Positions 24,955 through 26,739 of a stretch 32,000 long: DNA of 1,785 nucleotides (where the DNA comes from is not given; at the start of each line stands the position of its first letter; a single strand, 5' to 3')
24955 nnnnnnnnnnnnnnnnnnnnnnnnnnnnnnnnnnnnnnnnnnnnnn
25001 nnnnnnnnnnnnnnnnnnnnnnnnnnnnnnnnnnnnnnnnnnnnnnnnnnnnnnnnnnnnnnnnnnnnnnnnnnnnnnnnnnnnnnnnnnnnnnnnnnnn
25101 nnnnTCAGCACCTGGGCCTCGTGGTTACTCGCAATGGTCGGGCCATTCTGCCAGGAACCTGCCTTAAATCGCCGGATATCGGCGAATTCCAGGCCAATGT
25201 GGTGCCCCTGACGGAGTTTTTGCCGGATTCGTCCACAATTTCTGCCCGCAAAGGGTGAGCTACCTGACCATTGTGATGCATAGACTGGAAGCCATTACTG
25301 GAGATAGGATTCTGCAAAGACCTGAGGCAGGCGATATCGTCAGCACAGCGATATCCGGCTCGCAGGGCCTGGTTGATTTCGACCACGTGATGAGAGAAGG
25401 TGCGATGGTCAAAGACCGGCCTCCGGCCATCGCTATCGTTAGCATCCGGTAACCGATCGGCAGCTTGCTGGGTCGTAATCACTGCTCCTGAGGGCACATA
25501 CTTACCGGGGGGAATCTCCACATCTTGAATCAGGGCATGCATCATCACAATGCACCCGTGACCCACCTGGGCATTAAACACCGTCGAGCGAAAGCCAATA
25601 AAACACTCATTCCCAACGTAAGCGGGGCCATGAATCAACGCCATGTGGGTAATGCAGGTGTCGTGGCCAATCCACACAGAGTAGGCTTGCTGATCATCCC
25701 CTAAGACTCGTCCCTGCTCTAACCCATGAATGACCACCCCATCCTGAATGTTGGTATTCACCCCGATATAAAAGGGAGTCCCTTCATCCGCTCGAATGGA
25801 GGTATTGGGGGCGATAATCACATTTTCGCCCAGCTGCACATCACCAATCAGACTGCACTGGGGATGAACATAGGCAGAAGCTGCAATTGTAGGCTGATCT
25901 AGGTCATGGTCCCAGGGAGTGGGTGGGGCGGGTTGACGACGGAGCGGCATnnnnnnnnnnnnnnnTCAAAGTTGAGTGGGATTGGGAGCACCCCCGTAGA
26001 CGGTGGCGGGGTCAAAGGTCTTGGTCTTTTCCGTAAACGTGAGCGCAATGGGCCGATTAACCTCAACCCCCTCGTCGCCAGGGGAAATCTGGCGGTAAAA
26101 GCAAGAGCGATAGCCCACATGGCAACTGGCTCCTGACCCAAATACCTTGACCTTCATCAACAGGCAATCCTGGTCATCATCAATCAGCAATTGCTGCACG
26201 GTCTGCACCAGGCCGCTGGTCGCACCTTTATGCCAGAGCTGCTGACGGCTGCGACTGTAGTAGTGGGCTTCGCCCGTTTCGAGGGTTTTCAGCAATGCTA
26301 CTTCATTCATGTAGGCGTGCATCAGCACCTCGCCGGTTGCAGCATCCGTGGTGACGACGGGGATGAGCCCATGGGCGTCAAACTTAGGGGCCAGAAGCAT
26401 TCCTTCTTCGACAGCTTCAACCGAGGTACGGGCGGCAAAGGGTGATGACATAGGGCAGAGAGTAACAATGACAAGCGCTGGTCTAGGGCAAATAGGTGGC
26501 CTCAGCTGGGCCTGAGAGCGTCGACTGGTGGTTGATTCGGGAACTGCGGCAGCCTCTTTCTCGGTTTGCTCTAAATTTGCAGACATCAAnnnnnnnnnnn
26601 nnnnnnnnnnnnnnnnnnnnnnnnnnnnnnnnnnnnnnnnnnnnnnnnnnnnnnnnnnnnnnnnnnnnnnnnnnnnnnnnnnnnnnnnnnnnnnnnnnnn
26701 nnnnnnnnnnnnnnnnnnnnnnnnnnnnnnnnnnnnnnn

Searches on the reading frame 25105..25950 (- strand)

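Call 10: search_protein_families(library=pfam, proteins=[window:25105-25950:-], max_evalue=0.01)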
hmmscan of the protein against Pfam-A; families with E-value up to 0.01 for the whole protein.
window:25105-25950:- (281 aa): 3 families
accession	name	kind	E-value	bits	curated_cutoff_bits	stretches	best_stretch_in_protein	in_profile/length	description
PF00132.30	Hexapep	-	3.1e-12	46.1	27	1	21-53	3-35/36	Bacterial transferase hexapeptide (six repeats)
PF25084.1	LbH_EIF2B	-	6.9e-06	26.5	54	0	92-157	22-92/105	EIF2B subunit epsilon LbH domain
PF14602.12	Hexapep_2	-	0.00077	19.6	27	0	110-135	2-26/34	Hexapeptide repeat of succinyl-transferase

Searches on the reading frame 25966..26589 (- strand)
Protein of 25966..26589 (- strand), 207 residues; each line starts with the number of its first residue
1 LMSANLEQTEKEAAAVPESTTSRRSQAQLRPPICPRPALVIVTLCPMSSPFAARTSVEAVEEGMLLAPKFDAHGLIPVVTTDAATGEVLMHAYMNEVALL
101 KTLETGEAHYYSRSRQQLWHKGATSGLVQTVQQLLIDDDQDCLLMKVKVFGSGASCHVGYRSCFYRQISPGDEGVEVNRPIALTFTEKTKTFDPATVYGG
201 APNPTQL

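Call 10: search_protein_families(library=pfam, proteins=[window:25966-26589:-], max_evalue=0.01)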
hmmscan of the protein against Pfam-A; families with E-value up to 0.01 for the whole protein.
window:25966-26589:- (207 aa): 1 family
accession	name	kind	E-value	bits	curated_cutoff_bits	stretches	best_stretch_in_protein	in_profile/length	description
PF01502.23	PRA-CH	-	9.6e-30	102.7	27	1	90-165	1-74/74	Phosphoribosyl-AMP cyclohydrolase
